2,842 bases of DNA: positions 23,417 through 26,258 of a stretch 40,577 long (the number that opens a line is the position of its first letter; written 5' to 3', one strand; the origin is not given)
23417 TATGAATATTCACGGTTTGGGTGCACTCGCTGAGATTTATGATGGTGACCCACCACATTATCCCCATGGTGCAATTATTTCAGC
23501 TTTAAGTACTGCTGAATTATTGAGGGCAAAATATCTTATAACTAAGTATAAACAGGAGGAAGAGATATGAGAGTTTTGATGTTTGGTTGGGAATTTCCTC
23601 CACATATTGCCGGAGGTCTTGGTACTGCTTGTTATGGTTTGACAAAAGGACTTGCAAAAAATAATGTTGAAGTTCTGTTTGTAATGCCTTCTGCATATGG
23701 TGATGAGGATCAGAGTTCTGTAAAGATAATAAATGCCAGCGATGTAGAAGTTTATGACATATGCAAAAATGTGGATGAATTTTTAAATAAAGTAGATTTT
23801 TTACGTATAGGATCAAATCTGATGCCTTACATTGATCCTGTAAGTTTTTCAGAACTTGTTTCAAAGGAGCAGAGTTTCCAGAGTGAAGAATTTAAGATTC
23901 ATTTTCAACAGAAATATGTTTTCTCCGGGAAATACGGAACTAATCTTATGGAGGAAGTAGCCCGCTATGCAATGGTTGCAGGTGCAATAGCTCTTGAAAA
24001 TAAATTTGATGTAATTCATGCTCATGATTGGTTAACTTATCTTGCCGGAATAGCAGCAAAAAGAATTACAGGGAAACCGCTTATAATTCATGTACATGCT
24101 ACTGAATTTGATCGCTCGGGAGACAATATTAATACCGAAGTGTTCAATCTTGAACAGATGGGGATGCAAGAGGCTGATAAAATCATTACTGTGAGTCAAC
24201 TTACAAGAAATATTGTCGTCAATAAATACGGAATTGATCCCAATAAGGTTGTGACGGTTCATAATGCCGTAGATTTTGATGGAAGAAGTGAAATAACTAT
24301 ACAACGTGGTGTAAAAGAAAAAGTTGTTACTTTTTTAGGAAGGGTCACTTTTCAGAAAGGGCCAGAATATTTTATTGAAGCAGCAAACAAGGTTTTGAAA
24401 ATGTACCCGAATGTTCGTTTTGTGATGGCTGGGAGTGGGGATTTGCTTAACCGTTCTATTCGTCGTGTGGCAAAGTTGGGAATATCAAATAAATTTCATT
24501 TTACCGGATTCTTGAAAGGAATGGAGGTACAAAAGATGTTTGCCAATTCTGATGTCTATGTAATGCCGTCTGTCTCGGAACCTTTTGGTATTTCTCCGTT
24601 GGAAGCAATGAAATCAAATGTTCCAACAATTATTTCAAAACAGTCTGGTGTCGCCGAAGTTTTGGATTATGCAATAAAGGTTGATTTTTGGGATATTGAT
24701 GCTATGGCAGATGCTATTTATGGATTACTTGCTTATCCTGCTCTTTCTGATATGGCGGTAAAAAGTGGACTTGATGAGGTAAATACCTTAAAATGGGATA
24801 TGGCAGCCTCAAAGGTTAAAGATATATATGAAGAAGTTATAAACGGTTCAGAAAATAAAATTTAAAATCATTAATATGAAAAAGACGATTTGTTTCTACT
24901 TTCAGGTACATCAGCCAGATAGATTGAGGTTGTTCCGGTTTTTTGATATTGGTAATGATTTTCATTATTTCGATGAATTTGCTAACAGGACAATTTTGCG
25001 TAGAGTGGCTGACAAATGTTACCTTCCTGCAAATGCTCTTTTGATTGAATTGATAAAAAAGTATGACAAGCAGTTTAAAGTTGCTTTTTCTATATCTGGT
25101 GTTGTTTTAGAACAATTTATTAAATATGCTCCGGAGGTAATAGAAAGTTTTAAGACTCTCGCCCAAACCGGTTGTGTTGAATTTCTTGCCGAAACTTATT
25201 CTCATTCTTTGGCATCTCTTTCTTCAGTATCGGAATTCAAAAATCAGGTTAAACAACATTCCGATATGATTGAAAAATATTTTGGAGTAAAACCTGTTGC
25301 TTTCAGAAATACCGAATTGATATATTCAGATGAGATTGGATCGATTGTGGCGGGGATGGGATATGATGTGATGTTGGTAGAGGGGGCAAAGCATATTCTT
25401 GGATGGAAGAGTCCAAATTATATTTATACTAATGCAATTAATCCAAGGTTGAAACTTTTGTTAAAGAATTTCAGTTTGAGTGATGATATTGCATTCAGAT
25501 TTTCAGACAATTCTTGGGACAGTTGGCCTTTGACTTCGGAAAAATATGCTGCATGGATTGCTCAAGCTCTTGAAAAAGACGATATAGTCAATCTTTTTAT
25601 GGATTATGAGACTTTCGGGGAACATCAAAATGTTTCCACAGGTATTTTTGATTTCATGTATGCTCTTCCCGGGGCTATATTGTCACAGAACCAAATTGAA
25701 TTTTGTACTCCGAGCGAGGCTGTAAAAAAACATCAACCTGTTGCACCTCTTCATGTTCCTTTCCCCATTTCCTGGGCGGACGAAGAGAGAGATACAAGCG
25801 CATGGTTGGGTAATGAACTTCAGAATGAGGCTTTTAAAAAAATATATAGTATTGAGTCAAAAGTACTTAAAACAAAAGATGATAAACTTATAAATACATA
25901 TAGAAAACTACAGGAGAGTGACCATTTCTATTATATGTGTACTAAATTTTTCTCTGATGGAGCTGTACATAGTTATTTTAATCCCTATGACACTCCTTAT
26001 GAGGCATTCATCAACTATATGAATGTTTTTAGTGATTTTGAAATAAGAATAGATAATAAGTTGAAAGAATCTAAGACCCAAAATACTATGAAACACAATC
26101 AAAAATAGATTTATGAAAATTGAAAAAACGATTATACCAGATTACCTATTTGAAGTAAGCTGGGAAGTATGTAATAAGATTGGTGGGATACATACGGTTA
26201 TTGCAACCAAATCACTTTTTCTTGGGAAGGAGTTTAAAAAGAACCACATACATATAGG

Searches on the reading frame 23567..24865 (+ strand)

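Call 6: search_protein_families(library=pfam, proteins=[window:23567-24865:+], max_evalue=0.001)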
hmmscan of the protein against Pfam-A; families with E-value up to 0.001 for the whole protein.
window:23567-24865:+ (432 aa): 7 families
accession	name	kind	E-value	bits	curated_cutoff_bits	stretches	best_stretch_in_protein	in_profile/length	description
PF00534.26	Glycos_transf_1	-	3e-32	112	26.4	1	249-391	13-159/172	Glycosyl transferases group 1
PF13692.12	Glyco_trans_1_4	-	2.1e-28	99.8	27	1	252-389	2-141/142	Glycosyl transferases group 1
PF13439.12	Glyco_transf_4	-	8.3e-23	81.7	28.5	1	138-237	64-168/170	Glycosyltransferase Family 4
PF08323.17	Glyco_transf_5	-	7.9e-21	75.3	22.7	1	2-219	1-226/239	Starch synthase catalytic domain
PF13579.12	Glyco_trans_4_4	-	3.8e-16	60.2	29.7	1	131-233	57-157/158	Glycosyl transferase 4-like domain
PF20706.3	GT4-conflict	-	3.4e-14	53.1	26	1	194-369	138-323/385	Family 4 Glycosyltransferase in conflict systems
PF00982.27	Glyco_transf_20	-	0.00015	21.1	32.5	0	314-389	358-438/473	Glycosyltransferase family 20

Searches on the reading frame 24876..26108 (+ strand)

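Call 6: search_protein_families(library=pfam, proteins=[window:24876-26108:+], max_evalue=0.001)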
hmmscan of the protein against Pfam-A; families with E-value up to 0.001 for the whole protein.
window:24876-26108:+ (410 aa): 2 families
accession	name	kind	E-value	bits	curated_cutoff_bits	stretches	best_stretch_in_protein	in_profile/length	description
PF03065.20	Glyco_hydro_57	-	8.4e-74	248.9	21.2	1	7-290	2-286/291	Glycosyl hydrolase family 57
PF01522.26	Polysacc_deac_1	-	6.3e-06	26.6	23.1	1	81-165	47-123/124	Polysaccharide deacetylase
